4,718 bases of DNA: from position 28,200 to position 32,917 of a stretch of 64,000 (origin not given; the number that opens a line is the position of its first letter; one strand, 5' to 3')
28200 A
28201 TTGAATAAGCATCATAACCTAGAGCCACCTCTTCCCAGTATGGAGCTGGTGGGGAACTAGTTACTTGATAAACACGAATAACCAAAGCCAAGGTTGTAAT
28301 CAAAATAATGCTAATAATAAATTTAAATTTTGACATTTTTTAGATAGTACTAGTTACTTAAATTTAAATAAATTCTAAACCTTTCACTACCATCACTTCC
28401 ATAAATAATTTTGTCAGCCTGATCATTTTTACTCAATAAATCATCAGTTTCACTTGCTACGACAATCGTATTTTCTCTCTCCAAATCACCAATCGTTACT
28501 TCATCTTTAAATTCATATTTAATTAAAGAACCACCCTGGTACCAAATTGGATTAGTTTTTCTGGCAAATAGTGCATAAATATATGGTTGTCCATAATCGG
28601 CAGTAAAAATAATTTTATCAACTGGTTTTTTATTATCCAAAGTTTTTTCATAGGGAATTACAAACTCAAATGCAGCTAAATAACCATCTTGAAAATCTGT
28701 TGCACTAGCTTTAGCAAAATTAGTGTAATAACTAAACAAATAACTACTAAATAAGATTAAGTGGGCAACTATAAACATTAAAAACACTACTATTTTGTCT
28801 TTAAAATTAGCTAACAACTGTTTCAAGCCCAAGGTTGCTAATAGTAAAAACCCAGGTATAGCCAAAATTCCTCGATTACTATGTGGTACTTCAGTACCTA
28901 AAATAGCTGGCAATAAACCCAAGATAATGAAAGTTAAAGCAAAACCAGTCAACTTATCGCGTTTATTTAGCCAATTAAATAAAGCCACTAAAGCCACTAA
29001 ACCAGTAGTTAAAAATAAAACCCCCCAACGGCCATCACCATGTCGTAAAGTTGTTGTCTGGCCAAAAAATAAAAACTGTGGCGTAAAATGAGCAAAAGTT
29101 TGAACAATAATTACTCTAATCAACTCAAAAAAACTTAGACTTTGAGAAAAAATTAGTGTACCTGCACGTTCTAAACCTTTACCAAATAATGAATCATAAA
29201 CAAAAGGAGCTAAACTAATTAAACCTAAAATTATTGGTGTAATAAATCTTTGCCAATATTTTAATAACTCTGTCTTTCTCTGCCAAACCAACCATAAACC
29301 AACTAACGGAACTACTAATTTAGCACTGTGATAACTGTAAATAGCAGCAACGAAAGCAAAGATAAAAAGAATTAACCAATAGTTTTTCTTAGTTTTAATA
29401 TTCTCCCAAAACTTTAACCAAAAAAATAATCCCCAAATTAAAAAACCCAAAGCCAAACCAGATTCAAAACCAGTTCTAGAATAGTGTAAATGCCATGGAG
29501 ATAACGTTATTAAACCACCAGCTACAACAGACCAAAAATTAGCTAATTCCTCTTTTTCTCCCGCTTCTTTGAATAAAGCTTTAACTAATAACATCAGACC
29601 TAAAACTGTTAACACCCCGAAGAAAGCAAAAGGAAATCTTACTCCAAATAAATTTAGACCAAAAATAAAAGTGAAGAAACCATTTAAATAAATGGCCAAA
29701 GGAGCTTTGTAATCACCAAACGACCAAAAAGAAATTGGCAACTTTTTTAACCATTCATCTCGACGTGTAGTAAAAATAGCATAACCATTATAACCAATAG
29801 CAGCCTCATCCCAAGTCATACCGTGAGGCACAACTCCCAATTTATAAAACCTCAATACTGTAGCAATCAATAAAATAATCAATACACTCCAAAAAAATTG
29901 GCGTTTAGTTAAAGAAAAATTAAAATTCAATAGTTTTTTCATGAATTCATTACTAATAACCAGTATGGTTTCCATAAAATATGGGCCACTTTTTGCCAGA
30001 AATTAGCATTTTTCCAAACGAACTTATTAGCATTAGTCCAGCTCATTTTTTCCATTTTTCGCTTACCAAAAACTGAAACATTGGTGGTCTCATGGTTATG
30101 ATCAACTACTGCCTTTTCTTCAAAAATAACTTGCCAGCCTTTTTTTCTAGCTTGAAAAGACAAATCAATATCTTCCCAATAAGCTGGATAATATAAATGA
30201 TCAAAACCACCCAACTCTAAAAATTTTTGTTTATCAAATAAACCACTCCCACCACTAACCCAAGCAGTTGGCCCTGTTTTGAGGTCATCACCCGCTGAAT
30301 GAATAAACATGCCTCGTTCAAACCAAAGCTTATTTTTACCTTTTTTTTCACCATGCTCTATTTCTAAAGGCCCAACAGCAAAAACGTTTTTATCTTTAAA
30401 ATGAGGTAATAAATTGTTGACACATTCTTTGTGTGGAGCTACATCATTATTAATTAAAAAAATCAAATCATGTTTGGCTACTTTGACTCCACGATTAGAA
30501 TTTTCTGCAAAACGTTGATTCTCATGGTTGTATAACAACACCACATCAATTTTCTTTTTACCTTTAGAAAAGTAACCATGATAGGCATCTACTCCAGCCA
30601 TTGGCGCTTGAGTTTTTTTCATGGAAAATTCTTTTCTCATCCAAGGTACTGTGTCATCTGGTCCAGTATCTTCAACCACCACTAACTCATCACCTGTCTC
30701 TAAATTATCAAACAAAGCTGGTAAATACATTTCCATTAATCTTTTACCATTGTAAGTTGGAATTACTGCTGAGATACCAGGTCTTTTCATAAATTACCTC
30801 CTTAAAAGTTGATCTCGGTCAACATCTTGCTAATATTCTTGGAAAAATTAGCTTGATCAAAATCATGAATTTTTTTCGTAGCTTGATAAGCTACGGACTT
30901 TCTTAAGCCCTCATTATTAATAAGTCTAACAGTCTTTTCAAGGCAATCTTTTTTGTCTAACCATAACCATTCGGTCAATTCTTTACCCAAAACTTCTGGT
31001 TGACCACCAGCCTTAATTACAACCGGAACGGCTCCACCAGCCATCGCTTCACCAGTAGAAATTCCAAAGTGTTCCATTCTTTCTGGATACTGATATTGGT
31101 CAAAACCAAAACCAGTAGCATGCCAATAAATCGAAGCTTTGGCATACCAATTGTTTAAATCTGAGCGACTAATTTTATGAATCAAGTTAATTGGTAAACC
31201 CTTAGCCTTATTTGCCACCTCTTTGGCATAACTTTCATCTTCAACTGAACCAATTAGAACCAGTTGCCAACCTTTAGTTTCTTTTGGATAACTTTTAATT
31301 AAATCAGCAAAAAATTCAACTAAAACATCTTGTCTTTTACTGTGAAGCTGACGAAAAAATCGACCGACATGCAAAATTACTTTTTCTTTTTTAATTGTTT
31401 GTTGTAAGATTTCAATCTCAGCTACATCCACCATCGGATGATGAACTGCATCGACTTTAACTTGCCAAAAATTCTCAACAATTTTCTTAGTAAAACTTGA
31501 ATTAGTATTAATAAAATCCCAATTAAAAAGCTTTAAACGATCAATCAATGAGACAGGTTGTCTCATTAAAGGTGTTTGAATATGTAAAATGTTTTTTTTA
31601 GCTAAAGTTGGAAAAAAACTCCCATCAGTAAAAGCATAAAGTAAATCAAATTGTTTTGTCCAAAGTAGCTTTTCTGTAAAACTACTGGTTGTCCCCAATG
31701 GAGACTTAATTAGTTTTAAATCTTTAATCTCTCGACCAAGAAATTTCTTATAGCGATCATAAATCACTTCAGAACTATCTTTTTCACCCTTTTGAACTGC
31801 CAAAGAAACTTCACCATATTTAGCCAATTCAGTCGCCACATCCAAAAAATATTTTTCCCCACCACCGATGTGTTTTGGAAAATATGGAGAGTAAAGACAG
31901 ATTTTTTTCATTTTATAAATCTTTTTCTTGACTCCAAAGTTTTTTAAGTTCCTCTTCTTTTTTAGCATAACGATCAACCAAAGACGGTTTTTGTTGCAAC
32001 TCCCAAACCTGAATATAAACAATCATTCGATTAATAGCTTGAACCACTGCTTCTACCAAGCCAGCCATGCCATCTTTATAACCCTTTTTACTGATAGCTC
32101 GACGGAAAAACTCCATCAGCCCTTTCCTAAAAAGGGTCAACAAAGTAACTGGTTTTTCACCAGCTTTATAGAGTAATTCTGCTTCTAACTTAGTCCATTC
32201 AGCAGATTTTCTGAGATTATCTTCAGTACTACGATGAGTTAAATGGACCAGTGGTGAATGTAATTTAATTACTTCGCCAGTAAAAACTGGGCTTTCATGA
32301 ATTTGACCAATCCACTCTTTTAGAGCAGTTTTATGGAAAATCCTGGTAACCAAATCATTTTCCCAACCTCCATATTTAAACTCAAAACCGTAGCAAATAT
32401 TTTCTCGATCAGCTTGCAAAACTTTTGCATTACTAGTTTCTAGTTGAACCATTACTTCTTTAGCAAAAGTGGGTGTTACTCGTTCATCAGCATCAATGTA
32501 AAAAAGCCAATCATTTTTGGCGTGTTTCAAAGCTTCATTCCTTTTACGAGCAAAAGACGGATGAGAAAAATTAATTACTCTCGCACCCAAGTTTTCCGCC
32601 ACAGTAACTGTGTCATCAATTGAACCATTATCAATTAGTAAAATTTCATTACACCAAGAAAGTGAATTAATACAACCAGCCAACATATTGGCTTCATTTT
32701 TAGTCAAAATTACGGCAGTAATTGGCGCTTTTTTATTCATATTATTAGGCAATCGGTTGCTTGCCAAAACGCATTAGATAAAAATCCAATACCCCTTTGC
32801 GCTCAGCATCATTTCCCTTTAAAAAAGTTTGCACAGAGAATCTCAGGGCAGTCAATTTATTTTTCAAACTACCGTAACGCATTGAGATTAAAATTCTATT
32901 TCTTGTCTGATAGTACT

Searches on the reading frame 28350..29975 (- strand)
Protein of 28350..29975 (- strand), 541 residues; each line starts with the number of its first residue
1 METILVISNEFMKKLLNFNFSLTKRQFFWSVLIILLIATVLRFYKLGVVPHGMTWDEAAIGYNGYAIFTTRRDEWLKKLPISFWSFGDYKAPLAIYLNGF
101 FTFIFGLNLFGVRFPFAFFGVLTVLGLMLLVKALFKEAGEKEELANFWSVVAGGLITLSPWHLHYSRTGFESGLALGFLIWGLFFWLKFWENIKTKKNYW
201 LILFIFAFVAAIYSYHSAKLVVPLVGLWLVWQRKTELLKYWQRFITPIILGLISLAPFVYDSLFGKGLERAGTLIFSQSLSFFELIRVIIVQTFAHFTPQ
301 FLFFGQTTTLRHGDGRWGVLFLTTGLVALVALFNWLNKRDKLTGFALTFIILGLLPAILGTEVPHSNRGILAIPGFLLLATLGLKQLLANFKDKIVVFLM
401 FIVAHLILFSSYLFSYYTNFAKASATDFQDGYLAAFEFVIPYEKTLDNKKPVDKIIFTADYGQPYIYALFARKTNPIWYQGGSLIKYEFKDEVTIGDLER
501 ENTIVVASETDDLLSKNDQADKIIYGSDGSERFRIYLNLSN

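Call 29: search_protein_families(library=pfam, proteins=[window:28350-29975:-], max_evalue=0.001)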
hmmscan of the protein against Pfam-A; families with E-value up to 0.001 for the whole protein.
window:28350-29975:- (541 aa): 1 family
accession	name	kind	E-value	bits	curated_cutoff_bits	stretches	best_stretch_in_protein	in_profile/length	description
PF13231.12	PMT_2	-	6.2e-08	33.4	26.1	1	90-259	2-158/160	Dolichyl-phosphate-mannose-protein mannosyltransferase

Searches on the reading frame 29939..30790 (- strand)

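Call 29: search_protein_families(library=pfam, proteins=[window:29939-30790:-], max_evalue=0.001)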
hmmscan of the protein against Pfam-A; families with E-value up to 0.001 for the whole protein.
window:29939-30790:- (283 aa): 4 families
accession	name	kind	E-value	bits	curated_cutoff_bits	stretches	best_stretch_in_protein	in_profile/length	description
PF00535.33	Glycos_transf_2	-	1.9e-13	51.1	23.3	1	7-191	1-165/168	Glycosyl transferase family 2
PF13641.12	Glyco_tranf_2_3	-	1.8e-08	35.1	27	1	80-239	59-218/230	Glycosyltransferase like family 2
PF13632.12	Glyco_trans_2_3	-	2.5e-05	24.6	27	1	110-277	2-165/198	Glycosyl transferase family group 2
PF13506.12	Glyco_transf_21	-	0.00029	20.8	21.7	1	97-240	21-164/174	Glycosyl transferase family 21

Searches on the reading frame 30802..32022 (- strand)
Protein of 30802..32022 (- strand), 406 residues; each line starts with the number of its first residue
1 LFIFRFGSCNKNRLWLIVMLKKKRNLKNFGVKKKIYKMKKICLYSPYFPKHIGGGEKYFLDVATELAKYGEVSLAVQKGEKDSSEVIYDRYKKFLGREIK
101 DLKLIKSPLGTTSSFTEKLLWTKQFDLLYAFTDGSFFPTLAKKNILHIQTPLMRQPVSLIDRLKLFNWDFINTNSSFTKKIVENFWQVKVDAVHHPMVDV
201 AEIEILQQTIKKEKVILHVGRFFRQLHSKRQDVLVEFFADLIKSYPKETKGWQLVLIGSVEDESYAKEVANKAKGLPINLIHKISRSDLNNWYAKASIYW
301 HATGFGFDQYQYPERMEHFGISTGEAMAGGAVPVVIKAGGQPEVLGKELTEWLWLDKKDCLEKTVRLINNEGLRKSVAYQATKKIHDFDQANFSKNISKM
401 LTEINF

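Call 29: search_protein_families(library=pfam, proteins=[window:30802-32022:-], max_evalue=0.001)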
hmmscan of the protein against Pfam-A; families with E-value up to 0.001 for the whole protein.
window:30802-32022:- (406 aa): 2 families
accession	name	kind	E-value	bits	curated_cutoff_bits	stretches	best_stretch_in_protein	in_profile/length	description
PF00534.26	Glycos_transf_1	-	1e-16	61.4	26.4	1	210-383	11-171/172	Glycosyl transferases group 1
PF13692.12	Glyco_trans_1_4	-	1.8e-12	48.2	27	1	213-370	1-142/142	Glycosyl transferases group 1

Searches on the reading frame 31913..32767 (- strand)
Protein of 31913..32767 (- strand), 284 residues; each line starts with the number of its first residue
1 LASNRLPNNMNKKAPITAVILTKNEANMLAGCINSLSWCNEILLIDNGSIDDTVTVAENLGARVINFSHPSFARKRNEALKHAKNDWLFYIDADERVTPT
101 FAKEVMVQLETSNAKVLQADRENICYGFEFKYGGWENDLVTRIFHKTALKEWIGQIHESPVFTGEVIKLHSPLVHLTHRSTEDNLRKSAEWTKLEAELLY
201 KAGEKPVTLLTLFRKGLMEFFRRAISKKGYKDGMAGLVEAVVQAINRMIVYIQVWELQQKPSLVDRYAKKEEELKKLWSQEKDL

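Call 29: search_protein_families(library=pfam, proteins=[window:31913-32767:-], max_evalue=0.001)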
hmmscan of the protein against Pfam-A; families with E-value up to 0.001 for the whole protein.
window:31913-32767:- (284 aa): 3 families
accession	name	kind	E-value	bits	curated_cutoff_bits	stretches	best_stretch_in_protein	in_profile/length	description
PF00535.33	Glycos_transf_2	-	1.5e-17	64.5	23.3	1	18-146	2-139/168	Glycosyl transferase family 2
PF13704.12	Glyco_tranf_2_4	-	5.5e-06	27.2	27.5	1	24-98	2-85/98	Glycosyl transferase family 2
PF10111.15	Glyco_tranf_2_2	-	0.00088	19.3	27.3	0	41-103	31-101/276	Glycosyltransferase like family 2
